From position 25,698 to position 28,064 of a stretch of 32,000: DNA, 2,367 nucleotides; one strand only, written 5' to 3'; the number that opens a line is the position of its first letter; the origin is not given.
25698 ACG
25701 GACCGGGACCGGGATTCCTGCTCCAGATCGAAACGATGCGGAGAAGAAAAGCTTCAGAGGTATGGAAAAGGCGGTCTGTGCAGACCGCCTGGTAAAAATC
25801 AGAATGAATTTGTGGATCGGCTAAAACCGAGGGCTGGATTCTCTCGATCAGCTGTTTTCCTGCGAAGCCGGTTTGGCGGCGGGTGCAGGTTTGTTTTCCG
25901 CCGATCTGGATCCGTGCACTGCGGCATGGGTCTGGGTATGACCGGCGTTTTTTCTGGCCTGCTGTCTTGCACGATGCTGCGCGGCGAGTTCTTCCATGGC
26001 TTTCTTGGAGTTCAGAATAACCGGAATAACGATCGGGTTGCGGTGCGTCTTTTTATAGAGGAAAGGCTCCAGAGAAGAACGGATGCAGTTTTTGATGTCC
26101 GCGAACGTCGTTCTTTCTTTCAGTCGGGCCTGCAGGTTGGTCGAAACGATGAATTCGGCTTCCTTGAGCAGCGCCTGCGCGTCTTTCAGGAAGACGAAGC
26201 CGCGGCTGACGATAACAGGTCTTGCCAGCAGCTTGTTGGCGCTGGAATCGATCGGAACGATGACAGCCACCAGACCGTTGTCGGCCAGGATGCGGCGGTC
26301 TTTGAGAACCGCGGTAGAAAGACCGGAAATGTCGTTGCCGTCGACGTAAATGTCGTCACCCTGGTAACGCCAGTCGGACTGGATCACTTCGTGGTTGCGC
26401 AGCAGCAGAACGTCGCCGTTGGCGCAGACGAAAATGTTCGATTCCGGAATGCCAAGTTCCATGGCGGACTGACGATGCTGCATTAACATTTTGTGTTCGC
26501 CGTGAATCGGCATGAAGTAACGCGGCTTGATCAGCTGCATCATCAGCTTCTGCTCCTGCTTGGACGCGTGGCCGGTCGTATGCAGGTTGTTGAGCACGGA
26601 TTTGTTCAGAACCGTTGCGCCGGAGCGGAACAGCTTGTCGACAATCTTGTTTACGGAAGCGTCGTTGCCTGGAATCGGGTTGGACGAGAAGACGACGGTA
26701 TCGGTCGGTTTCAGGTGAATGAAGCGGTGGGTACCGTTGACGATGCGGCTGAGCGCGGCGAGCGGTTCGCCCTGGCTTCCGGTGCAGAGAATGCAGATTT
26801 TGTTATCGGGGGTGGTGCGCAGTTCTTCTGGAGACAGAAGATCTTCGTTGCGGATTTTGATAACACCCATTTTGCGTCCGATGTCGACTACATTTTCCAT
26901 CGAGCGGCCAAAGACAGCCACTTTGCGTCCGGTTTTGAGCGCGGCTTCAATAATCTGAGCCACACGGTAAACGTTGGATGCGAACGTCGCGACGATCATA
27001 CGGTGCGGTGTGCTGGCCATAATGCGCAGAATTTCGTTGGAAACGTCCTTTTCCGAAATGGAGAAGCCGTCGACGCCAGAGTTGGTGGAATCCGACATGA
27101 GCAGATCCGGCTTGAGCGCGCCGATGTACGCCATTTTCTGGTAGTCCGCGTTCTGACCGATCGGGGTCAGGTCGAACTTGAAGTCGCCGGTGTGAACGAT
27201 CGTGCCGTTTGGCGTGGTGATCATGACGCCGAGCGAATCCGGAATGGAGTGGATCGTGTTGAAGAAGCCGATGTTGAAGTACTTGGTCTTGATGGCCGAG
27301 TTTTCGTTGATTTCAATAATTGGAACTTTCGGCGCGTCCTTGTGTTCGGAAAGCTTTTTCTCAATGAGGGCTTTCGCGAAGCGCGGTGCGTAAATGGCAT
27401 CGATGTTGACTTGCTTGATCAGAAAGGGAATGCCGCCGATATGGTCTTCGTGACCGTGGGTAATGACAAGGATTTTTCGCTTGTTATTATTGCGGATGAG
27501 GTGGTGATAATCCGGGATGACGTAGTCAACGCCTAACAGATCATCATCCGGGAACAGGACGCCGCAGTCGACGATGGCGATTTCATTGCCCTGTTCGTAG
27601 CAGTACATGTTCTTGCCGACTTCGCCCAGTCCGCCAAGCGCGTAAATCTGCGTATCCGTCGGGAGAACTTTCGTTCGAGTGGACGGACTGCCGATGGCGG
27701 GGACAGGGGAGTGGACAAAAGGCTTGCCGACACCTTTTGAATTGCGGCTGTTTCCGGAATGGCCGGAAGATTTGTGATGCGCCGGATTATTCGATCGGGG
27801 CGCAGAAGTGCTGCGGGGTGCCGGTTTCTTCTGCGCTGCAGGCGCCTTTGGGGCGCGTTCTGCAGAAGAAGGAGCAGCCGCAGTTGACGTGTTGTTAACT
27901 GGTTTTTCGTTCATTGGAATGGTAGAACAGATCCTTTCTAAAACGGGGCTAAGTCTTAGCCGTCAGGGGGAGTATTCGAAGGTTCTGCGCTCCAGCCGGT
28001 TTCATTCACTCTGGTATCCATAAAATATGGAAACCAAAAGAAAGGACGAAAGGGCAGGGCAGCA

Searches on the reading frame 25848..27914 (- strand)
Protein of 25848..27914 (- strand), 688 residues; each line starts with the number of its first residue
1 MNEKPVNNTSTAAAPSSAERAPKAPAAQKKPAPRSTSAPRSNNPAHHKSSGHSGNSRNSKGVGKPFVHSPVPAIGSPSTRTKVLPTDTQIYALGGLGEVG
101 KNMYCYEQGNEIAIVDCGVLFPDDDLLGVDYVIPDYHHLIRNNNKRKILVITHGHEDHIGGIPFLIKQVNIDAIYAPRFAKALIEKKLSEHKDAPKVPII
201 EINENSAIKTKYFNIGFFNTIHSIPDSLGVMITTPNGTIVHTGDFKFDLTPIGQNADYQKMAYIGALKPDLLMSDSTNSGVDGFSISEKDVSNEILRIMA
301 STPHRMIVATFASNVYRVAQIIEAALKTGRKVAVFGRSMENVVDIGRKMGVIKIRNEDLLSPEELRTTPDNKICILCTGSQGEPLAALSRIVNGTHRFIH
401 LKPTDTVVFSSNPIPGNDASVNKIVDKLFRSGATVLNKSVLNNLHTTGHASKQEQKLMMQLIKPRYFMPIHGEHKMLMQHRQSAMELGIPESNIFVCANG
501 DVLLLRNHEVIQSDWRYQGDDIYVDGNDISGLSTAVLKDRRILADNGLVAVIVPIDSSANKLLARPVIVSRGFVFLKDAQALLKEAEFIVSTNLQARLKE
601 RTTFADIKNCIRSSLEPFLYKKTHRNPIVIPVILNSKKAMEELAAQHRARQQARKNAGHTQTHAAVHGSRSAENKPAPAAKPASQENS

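Call 57: find_encoding_contigs(protein=window:25848-27914:-, flank=10000, max_places=2)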
Protein window:25848-27914:- (688 aa): 23 contigs read that carry it; 2 places shown.
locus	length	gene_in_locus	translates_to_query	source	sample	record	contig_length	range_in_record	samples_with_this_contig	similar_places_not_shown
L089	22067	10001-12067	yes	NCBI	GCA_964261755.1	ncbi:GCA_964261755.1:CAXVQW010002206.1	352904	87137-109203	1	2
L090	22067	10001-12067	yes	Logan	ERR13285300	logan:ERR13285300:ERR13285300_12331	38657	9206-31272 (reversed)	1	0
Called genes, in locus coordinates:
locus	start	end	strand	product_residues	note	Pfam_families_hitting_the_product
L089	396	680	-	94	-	PF04221:RelB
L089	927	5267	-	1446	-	PF02811:PHP, PF00929:RNase_T, PF07733:DNA_pol3_alpha, PF17657:DNA_pol3_finger, PF14579:HHH_6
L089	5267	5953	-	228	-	PF14622:Ribonucleas_3_3, PF00636:Ribonuclease_3, PF00035:dsrm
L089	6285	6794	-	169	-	PF01467:CTP_transf_like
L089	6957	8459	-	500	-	PF01098:FTSW_RODA_SPOVE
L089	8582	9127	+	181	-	PF01327:Pep_deformylase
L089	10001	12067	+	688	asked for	PF00753:Lactamase_B, PF12706:Lactamase_B_2, PF22505:RNase_J_b_CASP, PF07521:RMMBL, PF17770:RNase_J_C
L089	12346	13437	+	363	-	-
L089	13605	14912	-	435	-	PF14286:DHHW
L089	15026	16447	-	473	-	PF03062:MBOAT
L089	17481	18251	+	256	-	-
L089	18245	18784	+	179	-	PF09419:PGP_phosphatase (faint), PF00702:Hydrolase, PF13419:HAD_2, PF13242:Hydrolase_like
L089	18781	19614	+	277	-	PF04294:VanW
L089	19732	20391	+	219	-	PF14690:Zn_ribbon_ISL3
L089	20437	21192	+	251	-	PF01610:DDE_Tnp_ISL3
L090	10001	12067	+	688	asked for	PF00753:Lactamase_B, PF12706:Lactamase_B_2, PF22505:RNase_J_b_CASP, PF07521:RMMBL, PF17770:RNase_J_C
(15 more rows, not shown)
